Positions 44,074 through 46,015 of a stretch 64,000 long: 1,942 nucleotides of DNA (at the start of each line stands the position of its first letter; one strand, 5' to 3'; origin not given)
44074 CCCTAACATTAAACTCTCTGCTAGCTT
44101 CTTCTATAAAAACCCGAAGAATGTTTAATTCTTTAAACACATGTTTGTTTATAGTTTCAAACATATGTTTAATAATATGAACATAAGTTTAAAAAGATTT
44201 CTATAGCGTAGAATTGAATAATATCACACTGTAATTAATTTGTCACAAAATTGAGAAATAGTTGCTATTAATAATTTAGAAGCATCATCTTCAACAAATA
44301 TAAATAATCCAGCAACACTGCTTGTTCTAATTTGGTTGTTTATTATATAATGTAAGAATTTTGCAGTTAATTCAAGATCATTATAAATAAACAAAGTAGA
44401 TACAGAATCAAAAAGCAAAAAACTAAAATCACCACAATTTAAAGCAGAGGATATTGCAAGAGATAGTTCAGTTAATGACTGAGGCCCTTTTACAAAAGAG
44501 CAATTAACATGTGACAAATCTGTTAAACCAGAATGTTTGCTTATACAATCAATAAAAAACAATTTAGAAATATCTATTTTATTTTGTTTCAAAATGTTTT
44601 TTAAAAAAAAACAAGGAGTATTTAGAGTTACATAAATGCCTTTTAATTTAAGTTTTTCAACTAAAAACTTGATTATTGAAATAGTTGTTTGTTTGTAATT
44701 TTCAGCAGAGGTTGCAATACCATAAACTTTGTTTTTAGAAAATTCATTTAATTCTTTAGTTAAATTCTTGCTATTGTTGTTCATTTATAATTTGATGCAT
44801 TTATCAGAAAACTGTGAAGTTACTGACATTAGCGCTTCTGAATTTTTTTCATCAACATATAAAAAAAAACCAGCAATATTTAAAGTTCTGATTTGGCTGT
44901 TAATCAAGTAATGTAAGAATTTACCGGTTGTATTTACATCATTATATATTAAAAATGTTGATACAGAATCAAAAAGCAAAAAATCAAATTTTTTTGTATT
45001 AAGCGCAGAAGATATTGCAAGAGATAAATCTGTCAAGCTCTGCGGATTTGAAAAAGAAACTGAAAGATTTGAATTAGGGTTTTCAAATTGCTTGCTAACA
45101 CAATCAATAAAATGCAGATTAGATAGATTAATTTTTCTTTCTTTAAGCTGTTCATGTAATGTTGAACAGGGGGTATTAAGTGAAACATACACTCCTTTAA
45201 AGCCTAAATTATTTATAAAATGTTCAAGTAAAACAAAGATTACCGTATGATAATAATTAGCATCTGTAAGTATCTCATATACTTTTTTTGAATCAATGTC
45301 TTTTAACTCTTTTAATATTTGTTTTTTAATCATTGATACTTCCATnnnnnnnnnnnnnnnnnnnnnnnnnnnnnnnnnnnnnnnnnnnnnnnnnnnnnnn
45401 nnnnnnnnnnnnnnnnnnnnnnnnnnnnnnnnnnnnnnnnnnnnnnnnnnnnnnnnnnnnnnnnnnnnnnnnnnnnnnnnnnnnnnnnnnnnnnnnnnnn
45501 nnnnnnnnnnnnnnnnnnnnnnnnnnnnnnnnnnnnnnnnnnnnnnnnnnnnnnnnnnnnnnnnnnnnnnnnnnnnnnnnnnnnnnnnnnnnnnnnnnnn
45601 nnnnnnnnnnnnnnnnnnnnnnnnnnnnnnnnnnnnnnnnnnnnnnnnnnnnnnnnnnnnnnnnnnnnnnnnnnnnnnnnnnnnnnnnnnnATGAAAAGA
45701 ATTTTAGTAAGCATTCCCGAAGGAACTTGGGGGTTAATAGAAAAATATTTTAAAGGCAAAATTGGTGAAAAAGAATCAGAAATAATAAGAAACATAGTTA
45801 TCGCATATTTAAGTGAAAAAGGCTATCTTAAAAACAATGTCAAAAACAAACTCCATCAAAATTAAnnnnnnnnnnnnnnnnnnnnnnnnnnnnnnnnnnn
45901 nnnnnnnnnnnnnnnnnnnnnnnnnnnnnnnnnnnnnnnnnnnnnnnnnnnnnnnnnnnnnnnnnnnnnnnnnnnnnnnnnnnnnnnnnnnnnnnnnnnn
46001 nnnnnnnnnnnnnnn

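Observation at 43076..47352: Cluster of one wHTH-KaiC ATPase, three P-loop-less KaiC-like paralogs, two tandem RHH proteins and a palindromic operator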

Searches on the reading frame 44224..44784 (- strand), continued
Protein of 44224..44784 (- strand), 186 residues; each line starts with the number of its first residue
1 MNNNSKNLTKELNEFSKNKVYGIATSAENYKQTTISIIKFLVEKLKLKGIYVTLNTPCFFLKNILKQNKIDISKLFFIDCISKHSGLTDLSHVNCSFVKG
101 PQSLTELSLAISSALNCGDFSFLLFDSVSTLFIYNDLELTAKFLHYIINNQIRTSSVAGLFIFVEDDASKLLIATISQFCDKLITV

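Call 54: fold_search(model_id=the predicted structure, library=pdb)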
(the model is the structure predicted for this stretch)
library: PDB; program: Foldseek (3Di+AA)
matches with E <= 10: 1877; with E <= 0.001: 431
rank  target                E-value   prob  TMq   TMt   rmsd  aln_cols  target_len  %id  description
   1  2dr3_F                9.9e-08  1.00  0.74  0.59   3.1       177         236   16  Crystal Structure of RecA superfamily ATPase PH0284 from Pyrococcus horikoshii OT3 (released 2006-12-06)
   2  2dr3_A                1.1e-07  1.00  0.75  0.61   3.2       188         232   14  Crystal Structure of RecA superfamily ATPase PH0284 from Pyrococcus horikoshii OT3 (released 2006-12-06)
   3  2dr3_E                3.2e-07  1.00  0.72  0.58   3.1       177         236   16  Crystal Structure of RecA superfamily ATPase PH0284 from Pyrococcus horikoshii OT3 (released 2006-12-06)
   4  2dr3_B                5.3e-07  1.00  0.72  0.57   3.1       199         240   16  Crystal Structure of RecA superfamily ATPase PH0284 from Pyrococcus horikoshii OT3 (released 2006-12-06)
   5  4yds                  6.0e-07  1.00  0.64  0.54   5.5       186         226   16  FlaH from Sulfolobus acidocaldarius with ATP and Mg-Ion (released 2015-11-11)
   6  2dr3_D                6.4e-07  1.00  0.72  0.57   3.6       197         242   16  Crystal Structure of RecA superfamily ATPase PH0284 from Pyrococcus horikoshii OT3 (released 2006-12-06)
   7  2dr3_C                7.3e-07  1.00  0.74  0.60   3.1       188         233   16  Crystal Structure of RecA superfamily ATPase PH0284 from Pyrococcus horikoshii OT3 (released 2006-12-06)
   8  8zn5_B                7.3e-07  1.00  0.65  0.28   5.4       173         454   16  Crystal Structure of Designed Clock Protein KaiC (released 2025-04-16)
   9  4pr0                  7.3e-07  1.00  0.56  0.36   4.6       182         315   13  Mycobacterium tuberculosis RecA glycerol bound low temperature structure IIC-N3 (released 2015-03-18)
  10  8zn7_D                7.8e-07  1.00  0.68  0.29   5.7       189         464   16  Crystal Structure of Designed Clock Protein KaiC (released 2025-04-16)
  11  9q25_G                1.1e-06  1.00  0.63  0.41   4.4       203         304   12  DX2-CX3-RAD51 in the closed state (released 2026-03-04)
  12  8zn5_D                1.3e-06  1.00  0.66  0.29   5.4       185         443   16  Crystal Structure of Designed Clock Protein KaiC (released 2025-04-16)
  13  7v3x_L                1.4e-06  1.00  0.65  0.28   5.6       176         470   15  Crystal Structure of Cyanobacterial Circadian Clock Protein KaiC (released 2022-04-27)
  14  4ptl                  1.5e-06  1.00  0.58  0.38   4.7       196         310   12  Mycobacterium tuberculosis RecA glycerol bound low temperature structure IIC-GM (released 2015-03-18)
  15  4po8                  1.7e-06  1.00  0.58  0.38   4.6       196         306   12  Mycobacterium tuberculosis RecA glycerol bound low temperature structure IIC-CR (released 2015-03-18)
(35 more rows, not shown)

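Call 62: search_protein_families(library=padloc, proteins=[window:44224-44784:-], max_evalue=0.01)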
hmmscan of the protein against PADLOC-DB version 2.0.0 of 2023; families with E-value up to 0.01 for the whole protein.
window:44224-44784:- (186 aa): 0 families

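Call 81: search_protein_representatives(alignment_id=A2)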
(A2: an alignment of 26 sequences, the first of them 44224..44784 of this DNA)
Query: 26 sequences, 185 profile positions. Proteins with E-value up to 0.001 (for the whole library): 3907; up to 1e-10: 2560; up to 1e-30: 907. The best 150 are listed.
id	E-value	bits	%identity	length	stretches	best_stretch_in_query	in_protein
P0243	4.2e-69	248.1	-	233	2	74-181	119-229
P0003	9.8e-66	237.2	-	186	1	3-183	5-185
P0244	2.1e-63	229.6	-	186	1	3-184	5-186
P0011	5.7e-63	228.1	-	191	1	3-184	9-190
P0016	1.4e-61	223.6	-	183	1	9-184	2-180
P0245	3.3e-60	219.2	-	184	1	5-184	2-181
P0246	5.3e-59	215.2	-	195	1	6-184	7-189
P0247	1.6e-58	213.6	-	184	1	6-184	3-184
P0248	2.4e-58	213.1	-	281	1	7-184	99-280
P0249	1.3e-57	210.6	-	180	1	11-185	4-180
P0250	2.2e-57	209.9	-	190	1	5-184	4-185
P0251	2.3e-57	209.9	-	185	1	3-184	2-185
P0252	2.4e-57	209.8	-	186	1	3-184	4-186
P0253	5.5e-57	208.6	-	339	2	14-184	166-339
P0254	7.0e-57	208.3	-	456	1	6-184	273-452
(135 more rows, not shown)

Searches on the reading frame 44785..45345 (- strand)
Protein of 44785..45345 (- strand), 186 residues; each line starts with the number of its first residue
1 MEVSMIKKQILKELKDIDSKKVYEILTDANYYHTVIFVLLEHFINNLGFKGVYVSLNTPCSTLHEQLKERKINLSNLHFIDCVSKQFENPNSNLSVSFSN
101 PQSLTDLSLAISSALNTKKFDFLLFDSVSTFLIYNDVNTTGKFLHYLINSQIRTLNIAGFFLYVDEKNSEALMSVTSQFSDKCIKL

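Call 3: search_protein_families(library=pfam, proteins=[window:44785-45345:-], max_evalue=1)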
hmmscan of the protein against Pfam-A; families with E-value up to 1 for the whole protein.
window:44785-45345:- (186 aa): 4 families
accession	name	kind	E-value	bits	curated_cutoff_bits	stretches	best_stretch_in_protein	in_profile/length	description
PF24336.1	DUF7504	-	9.5e-07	29.9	27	1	52-179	33-173/179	Family of unknown function (DUF7504)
PF06745.19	ATPase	-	0.00021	21.2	26.6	1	45-164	45-163/231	KaiC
PF05763.18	DUF835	-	0.01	16.1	33.1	1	98-147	55-104/136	Protein of unknown function (DUF835)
PF19025.5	DUF5751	-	0.011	16.1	27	0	151-182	74-105/116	Family of unknown function (DUF5751)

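Call 28: search_protein_families(library=ncbifam, proteins=[window:44785-45345:-], max_evalue=1)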
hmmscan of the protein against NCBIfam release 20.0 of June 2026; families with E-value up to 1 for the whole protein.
window:44785-45345:- (186 aa): 1 family
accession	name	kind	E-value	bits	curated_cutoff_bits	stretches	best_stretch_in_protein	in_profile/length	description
NF004723.0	PRK06067.1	subfamily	0.064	12.8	194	1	49-147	63-157/243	flagellar accessory protein FlaH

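Call 62: search_protein_families(library=padloc, proteins=[window:44785-45345:-], max_evalue=0.01)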
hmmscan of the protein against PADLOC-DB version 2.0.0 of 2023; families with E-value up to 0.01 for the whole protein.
window:44785-45345:- (186 aa): 0 families

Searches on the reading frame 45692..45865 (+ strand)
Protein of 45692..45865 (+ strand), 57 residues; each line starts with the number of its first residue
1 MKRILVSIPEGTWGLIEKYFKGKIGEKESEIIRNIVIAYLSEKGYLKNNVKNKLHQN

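Call 3: search_protein_families(library=pfam, proteins=[window:45692-45865:+], max_evalue=1)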
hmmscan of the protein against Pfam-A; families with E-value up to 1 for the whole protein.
window:45692-45865:+ (57 aa): 0 families

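Call 28: search_protein_families(library=ncbifam, proteins=[window:45692-45865:+], max_evalue=1)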
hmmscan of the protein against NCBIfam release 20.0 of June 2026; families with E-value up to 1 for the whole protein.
window:45692-45865:+ (57 aa): 0 families

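Call 45: find_homologous_proteins(query=window:45692-45865:+, max_evalue=10)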
Query window:45692-45865:+ (57 aa): 96 proteins with E <= 10 among 96 candidates.
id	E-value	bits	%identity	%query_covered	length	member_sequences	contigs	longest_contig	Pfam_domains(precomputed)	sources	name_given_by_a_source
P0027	2.7e-29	117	100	100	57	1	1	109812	-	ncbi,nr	ncbi:CopG family transcriptional regulator [Candidatus Woesearchaeota archaeon]|nr:CopG family trans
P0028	1.2e-17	80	78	89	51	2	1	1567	-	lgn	-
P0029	4.1e-17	79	76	89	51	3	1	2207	-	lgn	-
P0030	4.2e-17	79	78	89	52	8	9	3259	-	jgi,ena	-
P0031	4.9e-17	78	73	96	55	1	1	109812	-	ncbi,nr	ncbi:CopG family transcriptional regulator [Candidatus Woesearchaeota archaeon]|nr:CopG family trans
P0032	7.0e-17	78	83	84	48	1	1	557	-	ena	-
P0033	8.5e-17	78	78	89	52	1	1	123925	-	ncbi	ncbi:MAG: CopG family transcriptional regulator [Candidatus Woesearchaeota archaeon]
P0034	1.2e-16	77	78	89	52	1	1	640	-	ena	-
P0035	1.6e-16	77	83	82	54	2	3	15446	-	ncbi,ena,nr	ncbi:CopG family transcriptional regulator [Candidatus Woesearchaeota archaeon]|nr:CopG family trans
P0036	1.6e-16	77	79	84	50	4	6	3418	-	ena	-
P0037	1.7e-16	77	74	93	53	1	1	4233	-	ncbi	-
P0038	1.8e-16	77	78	86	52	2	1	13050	-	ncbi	-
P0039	2.0e-16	76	78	86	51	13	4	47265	-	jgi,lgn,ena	jgi:metal-responsive CopG/Arc/MetJ family transcriptional regulator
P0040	2.0e-16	76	80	86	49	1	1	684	-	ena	-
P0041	2.4e-16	76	83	82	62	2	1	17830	-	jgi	-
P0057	2.6e-15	73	69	86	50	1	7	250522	-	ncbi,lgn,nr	ncbi:CopG family transcriptional regulator [Candidatus Woesearchaeota archaeon]|nr:CopG family trans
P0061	3.9e-15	72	74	82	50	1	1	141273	-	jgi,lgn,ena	jgi:metal-responsive CopG/Arc/MetJ family transcriptional regulator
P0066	7.1e-15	72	71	84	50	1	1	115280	-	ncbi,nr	ncbi:MAG: CopG family transcriptional regulator [Candidatus Diapherotrites archaeon]|nr:CopG family 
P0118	4.5e-9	53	67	81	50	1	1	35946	PF01402.28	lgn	-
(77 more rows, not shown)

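Call 46: find_encoding_contigs(protein=P0057, flank=5000, max_places=2)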
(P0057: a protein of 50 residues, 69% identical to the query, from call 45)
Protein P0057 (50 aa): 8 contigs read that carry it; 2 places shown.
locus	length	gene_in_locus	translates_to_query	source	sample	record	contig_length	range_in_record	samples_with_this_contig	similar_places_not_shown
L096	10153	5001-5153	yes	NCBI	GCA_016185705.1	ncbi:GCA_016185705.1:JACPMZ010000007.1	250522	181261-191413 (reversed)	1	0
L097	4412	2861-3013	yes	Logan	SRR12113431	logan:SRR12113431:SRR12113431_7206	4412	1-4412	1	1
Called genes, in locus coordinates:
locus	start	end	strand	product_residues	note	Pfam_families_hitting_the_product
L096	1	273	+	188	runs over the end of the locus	PF01092:Ribosomal_S6e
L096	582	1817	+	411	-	PF00009:GTP_EFTU, PF03144:GTP_EFTU_D2 (weak), PF09173:eIF2_C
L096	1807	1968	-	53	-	-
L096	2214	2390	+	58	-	-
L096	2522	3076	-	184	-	-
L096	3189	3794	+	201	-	PF05175:MTS, PF03602:Cons_hypoth95 (weak), PF06325:PrmA, PF01170:UPF0020 (weak), PF13649:Methyltransf_25 (faint)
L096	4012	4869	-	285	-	PF03050:DDE_Tnp_IS66 (weak), PF00665:rve (weak), PF13610:DDE_Tnp_IS240, PF13683:rve_3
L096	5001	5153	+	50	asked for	-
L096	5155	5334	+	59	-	-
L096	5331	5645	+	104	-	-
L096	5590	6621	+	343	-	-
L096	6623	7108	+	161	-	-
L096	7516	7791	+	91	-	PF13656:RNA_pol_L_2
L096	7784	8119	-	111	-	-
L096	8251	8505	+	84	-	-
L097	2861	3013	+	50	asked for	-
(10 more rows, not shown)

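Call 47: find_encoding_contigs(protein=P0061, flank=5000, max_places=2)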
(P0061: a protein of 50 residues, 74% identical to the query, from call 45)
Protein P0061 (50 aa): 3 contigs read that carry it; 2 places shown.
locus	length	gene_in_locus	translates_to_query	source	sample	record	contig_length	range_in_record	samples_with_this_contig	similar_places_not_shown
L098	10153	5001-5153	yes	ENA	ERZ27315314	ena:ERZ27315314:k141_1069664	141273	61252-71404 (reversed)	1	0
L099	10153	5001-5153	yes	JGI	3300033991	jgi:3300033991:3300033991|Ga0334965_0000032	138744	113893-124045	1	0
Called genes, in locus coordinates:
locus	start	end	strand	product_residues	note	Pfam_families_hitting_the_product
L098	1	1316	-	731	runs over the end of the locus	-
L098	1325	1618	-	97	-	-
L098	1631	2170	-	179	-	-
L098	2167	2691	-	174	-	-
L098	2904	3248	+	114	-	-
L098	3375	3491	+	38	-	-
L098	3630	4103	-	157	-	PF01878:EVE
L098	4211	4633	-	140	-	PF01878:EVE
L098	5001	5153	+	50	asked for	-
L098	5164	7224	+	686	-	PF02384:N6_Mtase, PF01170:UPF0020 (weak), PF20473:MmeI_Mtase (weak), PF07669:Eco57I, PF01420:Methylase_S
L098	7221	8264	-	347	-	PF09567:RE_MamI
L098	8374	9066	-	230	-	PF09567:RE_MamI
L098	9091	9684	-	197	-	PF00352:TBP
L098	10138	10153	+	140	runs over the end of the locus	-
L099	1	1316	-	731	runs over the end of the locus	-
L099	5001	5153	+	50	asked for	-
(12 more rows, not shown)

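Call 48: find_encoding_contigs(protein=P0066, flank=5000, max_places=2)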
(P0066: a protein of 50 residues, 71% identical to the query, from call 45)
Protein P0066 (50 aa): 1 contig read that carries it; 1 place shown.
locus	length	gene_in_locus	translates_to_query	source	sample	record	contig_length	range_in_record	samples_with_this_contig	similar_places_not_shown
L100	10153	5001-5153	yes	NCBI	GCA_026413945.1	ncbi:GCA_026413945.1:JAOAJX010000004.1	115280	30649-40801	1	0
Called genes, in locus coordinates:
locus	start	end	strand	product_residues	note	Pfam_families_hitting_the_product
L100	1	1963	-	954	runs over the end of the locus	PF00133:tRNA-synt_1, PF01406:tRNA-synt_1e (faint), PF01921:tRNA-synt_1f (faint), PF09334:tRNA-synt_1g, PF08264:Anticodon_1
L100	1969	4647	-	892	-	PF01411:tRNA-synt_2c, PF07973:tRNA_SAD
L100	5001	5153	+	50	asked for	-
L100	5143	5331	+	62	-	-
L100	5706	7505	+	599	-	PF01878:EVE (faint)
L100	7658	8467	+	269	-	PF00589:Phage_integrase, PF22823:MrpR_C_cat (weak)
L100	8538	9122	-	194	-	-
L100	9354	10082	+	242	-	PF00252:Ribosomal_L16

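Call 62: search_protein_families(library=padloc, proteins=[window:45692-45865:+], max_evalue=0.01)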
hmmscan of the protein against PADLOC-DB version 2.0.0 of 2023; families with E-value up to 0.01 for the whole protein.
window:45692-45865:+ (57 aa): 1 family
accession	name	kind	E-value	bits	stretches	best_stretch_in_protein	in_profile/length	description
PDLC01548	Cas8b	-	0.008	13.6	1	15-48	218-251/300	CAS-I-B; effector_LS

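Call 79: search_solved_structures(query=A4, max_evalue=10)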
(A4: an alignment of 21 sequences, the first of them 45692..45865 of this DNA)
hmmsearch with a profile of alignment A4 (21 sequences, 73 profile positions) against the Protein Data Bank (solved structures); distinct sequences matched with E-value up to 10: 6.
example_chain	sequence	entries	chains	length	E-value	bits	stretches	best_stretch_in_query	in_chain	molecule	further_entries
2l54_A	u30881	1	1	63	0.051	16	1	29-61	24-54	Double-stranded RNA-specific adenosine deaminase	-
2k9l_A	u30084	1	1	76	0.86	12.1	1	47-63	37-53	RNA polymerase sigma factor RpoN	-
1gv5_A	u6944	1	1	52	0.98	11.9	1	23-38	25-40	MYB PROTO-ONCOGENE PROTEIN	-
1gvd_A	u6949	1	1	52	0.98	11.9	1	23-38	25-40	MYB PROTO-ONCOGENE PROTEIN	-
1mbg_A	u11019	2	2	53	1.1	11.8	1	24-38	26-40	MYB PROTO-ONCOGENE PROTEIN | C-MYB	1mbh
1utg_A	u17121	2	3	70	1.3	11.5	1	8-34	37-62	UTEROGLOBIN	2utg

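Call 80: search_protein_families(library=pfam, alignment_id=A4, max_evalue=1)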
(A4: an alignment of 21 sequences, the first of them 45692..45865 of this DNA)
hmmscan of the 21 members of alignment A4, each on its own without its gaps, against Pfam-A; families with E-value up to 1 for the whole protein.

A. member 1, window:45692-45865:+ (57 aa): 0 families

B. families by the number of members that match (of 21 scanned): 4 families
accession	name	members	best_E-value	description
PF01402.27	RHH_1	2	2.5e-05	Ribbon-helix-helix protein, copG family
PF08112.16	ATP-synt_E_2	2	0.032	ATP synthase epsilon subunit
PF03748.19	FliL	1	0.013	Flagellar basal body-associated protein FliL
PF05339.17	DUF739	1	0.16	Protein of unknown function (DUF739)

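Call 85: predict_structure(alignment_id=A4)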
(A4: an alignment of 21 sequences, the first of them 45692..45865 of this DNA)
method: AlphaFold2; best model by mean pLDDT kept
length: 57 residues; sequences in the alignment: 21
mean_pLDDT: 85.9   pTM: 0.65
mean pLDDT of the five models: 85.9, 82.0, 79.0, 70.4, 64.1
residues with pLDDT >= 90: 38; 70-90: 9; 50-70: 7; < 50: 3
segments of 3 or more residues with pLDDT < 50: 55-57
pLDDT, mean of each block of 10 residues (from residue 1): 87 96 95 94 82 51
secondary structure, 60 per line:
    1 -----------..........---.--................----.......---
elements in order: H12-20 H28-43 H48-54

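Call 89: fold_search(model_id=the predicted structure, library=pdb)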
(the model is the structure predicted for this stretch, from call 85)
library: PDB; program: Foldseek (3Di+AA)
matches with E <= 10: 5; with E <= 0.001: 0
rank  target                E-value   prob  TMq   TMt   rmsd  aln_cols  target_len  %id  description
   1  3od2_B                9.4e-01  0.82  0.62  0.30   1.9        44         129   18  E. coli NikR soaked with excess nickel ions (released 2010-09-08)
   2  1bdv_B                3.3e+00  0.18  0.48  0.50   3.0        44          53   20  ARC FV10 COCRYSTAL (released 1999-01-06)
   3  7qh7_R                6.7e+00  0.05  0.33  0.17   9.0        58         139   19  Cryo-EM structure of the human mtLSU assembly intermediate upon MRM2 depletion - class 4 (released 2022-05-18)
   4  7b22_A                7.2e+00  0.12  0.51  0.57   3.3        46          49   20  Vibrio cholerae ParD2 Antitoxin (released 2021-10-06)
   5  7ycv_B                7.7e+00  0.11  0.54  0.56   4.3        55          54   20  The Dimeric Format of Truncated PrpA (2-54)and RHH Domain of PrpA (released 2022-09-21)
